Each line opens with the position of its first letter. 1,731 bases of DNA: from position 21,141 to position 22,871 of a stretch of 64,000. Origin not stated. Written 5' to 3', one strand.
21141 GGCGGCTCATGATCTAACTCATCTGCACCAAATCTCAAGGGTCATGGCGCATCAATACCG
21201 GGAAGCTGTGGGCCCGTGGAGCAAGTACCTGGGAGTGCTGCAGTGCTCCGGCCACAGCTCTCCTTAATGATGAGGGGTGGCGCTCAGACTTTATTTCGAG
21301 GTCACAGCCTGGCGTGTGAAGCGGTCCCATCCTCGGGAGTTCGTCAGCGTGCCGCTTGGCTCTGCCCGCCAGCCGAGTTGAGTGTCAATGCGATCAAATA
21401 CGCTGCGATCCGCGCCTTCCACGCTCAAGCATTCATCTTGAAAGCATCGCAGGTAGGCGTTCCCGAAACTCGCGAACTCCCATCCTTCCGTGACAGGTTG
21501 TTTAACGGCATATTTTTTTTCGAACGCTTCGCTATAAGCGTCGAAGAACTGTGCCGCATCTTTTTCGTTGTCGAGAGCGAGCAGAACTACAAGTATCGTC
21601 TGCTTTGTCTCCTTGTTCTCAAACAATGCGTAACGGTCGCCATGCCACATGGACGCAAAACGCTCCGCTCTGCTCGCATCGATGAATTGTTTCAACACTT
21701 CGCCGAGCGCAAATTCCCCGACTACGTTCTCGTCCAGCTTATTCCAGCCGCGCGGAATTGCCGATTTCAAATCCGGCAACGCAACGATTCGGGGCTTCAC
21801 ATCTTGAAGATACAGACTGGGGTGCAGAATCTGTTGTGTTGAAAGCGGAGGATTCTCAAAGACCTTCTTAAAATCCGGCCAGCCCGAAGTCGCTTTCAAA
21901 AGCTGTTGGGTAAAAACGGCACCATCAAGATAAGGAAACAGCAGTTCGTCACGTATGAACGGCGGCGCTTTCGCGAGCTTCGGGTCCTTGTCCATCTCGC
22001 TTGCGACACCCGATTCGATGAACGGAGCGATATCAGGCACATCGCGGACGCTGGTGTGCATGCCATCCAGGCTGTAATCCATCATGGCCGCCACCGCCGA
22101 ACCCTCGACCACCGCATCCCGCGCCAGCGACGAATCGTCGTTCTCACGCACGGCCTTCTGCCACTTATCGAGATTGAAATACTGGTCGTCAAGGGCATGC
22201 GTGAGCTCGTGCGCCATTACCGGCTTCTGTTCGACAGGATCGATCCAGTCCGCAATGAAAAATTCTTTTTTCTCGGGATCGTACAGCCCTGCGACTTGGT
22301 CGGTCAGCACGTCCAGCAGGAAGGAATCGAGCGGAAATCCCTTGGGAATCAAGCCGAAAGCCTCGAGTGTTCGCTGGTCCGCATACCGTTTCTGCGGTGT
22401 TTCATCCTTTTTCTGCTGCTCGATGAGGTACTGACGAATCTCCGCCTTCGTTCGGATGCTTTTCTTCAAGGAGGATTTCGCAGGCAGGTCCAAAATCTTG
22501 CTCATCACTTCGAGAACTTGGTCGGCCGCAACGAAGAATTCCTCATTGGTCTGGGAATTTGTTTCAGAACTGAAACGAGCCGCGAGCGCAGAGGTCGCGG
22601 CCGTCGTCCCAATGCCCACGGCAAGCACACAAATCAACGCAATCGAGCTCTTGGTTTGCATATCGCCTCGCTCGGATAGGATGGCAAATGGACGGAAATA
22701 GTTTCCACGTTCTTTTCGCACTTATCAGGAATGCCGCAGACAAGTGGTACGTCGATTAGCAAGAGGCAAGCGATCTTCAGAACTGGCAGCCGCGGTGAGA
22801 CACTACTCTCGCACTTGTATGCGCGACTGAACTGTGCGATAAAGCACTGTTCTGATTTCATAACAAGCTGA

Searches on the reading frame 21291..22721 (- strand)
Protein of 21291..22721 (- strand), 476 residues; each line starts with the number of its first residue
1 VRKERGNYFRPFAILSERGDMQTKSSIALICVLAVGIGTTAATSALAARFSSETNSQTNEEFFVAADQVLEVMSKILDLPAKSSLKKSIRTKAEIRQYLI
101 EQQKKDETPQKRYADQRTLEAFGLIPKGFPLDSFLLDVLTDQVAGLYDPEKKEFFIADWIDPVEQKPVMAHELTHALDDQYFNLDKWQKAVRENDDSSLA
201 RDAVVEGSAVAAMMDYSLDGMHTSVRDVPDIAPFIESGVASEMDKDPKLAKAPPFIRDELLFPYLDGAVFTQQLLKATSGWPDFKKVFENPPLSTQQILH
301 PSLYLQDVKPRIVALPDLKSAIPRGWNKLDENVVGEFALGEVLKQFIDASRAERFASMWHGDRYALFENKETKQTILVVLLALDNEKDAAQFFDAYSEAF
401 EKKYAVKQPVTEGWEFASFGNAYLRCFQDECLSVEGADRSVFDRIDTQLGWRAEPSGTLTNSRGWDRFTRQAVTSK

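Call 23: search_protein_families(library=ncbifam, proteins=[window:21291-22721:-], max_evalue=0.00001)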
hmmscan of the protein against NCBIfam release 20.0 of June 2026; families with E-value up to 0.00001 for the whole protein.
window:21291-22721:- (476 aa): 1 family
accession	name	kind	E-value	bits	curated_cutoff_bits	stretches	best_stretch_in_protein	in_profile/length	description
NF038145.1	Hvo_1808_fam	equivalog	6.7e-29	101.4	200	1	91-332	57-279/432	Hvo_1808 family surface protein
